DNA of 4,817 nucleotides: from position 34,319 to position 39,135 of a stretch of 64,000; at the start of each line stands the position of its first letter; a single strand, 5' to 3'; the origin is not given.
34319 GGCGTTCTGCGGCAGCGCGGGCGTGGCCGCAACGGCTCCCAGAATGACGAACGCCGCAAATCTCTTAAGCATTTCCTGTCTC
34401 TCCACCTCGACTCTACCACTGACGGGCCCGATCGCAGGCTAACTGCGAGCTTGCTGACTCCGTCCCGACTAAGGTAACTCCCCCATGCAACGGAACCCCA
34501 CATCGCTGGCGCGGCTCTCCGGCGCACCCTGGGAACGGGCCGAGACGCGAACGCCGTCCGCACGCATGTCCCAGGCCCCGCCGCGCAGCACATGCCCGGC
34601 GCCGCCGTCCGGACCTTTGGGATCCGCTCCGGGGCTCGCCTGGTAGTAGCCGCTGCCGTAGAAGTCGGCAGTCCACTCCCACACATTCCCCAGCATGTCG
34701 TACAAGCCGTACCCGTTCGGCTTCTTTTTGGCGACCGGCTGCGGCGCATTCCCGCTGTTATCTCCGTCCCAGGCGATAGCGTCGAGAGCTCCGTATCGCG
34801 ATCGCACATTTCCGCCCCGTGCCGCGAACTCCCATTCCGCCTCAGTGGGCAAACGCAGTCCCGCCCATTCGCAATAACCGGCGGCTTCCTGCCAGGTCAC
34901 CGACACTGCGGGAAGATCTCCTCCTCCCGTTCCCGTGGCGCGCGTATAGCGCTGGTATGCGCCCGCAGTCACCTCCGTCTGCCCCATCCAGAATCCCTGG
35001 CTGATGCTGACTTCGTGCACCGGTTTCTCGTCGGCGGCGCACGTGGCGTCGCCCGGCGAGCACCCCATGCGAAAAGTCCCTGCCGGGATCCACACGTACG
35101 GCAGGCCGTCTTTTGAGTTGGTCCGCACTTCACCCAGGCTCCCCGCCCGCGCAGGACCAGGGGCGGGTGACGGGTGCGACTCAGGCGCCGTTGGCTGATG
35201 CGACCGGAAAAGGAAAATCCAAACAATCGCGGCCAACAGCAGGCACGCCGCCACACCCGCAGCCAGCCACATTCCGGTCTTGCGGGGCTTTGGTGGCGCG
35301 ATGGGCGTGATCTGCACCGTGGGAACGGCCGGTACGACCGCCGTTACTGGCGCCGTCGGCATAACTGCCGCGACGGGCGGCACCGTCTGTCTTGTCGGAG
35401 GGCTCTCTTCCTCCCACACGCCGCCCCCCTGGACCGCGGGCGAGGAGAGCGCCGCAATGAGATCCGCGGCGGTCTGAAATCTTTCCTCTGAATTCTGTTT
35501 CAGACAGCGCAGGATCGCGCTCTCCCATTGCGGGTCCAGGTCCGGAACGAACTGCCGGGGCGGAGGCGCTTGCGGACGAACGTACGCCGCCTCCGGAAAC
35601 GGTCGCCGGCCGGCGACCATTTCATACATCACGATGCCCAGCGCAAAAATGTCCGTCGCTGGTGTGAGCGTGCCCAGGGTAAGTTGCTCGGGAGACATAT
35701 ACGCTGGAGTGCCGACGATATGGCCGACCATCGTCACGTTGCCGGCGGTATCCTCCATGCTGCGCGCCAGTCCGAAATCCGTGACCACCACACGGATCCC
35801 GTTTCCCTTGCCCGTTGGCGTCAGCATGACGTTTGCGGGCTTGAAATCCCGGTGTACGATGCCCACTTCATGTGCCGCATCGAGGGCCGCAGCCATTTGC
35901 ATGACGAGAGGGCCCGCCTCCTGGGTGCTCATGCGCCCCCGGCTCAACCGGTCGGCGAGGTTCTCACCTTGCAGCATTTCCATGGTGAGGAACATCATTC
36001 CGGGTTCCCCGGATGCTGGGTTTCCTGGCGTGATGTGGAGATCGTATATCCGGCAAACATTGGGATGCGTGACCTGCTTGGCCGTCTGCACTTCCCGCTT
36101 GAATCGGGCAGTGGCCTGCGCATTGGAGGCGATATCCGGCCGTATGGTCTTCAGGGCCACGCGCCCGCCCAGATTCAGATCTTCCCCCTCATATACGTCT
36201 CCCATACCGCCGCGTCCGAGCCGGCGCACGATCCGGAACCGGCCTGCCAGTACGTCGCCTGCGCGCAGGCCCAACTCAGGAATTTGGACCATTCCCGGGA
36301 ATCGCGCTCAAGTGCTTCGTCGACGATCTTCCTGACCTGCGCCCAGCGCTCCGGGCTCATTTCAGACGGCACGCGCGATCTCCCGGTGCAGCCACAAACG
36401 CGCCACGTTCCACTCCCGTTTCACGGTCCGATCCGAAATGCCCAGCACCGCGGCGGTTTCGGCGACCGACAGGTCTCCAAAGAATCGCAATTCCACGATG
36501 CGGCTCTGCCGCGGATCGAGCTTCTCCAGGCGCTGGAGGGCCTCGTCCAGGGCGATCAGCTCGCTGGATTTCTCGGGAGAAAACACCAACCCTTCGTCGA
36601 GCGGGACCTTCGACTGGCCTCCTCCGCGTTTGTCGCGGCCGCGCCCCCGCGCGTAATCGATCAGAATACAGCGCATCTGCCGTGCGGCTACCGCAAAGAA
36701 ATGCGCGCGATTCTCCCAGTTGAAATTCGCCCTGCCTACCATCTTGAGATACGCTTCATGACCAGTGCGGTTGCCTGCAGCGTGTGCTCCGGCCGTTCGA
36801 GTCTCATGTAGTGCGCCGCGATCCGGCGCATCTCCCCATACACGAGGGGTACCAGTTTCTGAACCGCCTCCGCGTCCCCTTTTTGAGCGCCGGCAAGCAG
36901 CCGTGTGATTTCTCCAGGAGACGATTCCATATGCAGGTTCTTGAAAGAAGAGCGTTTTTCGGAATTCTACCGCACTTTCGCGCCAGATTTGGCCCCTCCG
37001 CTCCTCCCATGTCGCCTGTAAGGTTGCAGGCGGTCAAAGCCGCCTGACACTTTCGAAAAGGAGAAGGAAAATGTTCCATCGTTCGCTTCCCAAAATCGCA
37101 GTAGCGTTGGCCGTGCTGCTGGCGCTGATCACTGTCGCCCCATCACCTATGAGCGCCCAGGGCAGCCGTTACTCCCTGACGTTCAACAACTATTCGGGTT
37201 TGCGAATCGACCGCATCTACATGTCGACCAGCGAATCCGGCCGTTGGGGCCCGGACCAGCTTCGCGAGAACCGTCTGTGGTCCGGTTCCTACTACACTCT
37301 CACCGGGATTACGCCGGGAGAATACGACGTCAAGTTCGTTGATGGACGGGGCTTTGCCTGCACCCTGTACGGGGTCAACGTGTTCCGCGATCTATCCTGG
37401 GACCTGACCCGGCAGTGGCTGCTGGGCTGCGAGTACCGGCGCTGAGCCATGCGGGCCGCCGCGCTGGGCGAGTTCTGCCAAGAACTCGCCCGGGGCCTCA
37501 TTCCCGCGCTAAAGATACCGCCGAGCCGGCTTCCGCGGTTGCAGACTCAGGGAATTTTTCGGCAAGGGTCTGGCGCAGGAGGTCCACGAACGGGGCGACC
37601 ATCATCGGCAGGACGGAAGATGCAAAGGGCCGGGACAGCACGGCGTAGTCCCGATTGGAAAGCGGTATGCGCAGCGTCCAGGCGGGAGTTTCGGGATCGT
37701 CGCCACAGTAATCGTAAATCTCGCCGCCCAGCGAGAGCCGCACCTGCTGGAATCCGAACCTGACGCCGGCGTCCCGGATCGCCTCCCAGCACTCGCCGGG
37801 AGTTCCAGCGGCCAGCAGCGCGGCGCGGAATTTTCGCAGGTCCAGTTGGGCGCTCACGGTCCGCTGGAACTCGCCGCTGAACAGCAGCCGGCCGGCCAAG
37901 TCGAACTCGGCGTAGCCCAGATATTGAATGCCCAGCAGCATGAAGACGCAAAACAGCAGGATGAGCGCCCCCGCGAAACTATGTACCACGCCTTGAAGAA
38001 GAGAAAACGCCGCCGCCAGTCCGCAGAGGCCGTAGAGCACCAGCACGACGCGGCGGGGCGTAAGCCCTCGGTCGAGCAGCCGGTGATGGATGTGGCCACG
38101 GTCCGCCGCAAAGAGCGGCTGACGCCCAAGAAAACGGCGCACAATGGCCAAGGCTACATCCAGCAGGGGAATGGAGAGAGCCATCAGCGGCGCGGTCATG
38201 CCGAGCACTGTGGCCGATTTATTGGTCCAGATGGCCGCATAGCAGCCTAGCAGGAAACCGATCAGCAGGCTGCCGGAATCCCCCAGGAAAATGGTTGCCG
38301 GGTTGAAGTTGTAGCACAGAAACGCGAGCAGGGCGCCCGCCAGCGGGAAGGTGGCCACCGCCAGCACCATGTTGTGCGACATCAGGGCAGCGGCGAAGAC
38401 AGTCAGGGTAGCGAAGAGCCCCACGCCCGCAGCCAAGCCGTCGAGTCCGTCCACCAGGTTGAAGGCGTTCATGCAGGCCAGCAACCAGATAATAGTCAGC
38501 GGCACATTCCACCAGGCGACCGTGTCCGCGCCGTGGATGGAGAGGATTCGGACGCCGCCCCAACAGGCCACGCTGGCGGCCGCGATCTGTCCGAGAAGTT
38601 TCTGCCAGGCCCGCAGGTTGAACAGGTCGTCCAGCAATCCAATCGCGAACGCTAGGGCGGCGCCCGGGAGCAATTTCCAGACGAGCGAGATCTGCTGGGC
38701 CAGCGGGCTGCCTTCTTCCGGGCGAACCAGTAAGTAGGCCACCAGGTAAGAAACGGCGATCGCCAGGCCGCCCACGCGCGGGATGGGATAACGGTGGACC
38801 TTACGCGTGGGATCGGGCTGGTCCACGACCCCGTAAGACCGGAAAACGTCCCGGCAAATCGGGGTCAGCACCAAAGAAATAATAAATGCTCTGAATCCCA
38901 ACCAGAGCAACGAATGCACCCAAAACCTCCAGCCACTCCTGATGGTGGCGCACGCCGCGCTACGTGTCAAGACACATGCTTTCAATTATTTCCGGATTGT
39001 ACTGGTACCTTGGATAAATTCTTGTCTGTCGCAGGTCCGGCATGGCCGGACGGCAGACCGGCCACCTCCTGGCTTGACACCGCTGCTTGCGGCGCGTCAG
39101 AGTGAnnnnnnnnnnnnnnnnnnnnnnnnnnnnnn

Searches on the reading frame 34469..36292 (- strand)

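Call 63: search_protein_families(library=pfam, proteins=[window:34469-36292:-], max_evalue=0.0001)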
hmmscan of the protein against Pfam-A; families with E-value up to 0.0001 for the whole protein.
window:34469-36292:- (607 aa): 4 families
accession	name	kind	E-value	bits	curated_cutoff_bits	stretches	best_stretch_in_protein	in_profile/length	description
PF03781.23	FGE-sulfatase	-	1.6e-52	179.2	23.3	1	400-603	6-254/255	Sulfatase-modifying factor enzyme 1-like domain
PF00069.31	Pkinase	-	1.6e-44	152.7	31.7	1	20-272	2-252/263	Protein kinase domain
PF07714.23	PK_Tyr_Ser-Thr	-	1.1e-27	97.4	23.1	1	21-271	3-248/258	Protein tyrosine and serine/threonine kinase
PF03109.22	ABC1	-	4.4e-07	29.7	22.9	1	100-182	143-220/244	ABC1 atypical kinase-like domain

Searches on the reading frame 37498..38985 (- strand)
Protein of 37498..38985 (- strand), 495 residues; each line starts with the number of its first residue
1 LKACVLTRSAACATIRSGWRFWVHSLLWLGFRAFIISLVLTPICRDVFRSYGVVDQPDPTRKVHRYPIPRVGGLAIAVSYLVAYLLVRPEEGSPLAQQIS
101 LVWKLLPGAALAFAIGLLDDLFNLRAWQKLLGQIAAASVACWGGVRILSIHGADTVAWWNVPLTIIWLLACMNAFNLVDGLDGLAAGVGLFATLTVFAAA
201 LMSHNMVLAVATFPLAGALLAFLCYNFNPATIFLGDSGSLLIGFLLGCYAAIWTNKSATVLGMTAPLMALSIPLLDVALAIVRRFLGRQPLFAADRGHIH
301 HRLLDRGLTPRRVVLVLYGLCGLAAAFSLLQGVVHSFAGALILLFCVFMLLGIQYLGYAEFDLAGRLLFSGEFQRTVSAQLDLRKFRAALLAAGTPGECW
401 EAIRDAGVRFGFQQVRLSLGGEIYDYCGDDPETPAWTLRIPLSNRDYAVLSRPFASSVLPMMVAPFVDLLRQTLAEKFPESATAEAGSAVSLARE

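Call 63: search_protein_families(library=pfam, proteins=[window:37498-38985:-], max_evalue=0.0001)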
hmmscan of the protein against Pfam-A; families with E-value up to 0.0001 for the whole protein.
window:37498-38985:- (495 aa): 1 family
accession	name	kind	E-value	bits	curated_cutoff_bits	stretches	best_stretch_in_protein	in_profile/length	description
PF00953.26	Glycos_transf_4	-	8.1e-37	127.1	27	1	104-251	3-157/160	Glycosyl transferase family 4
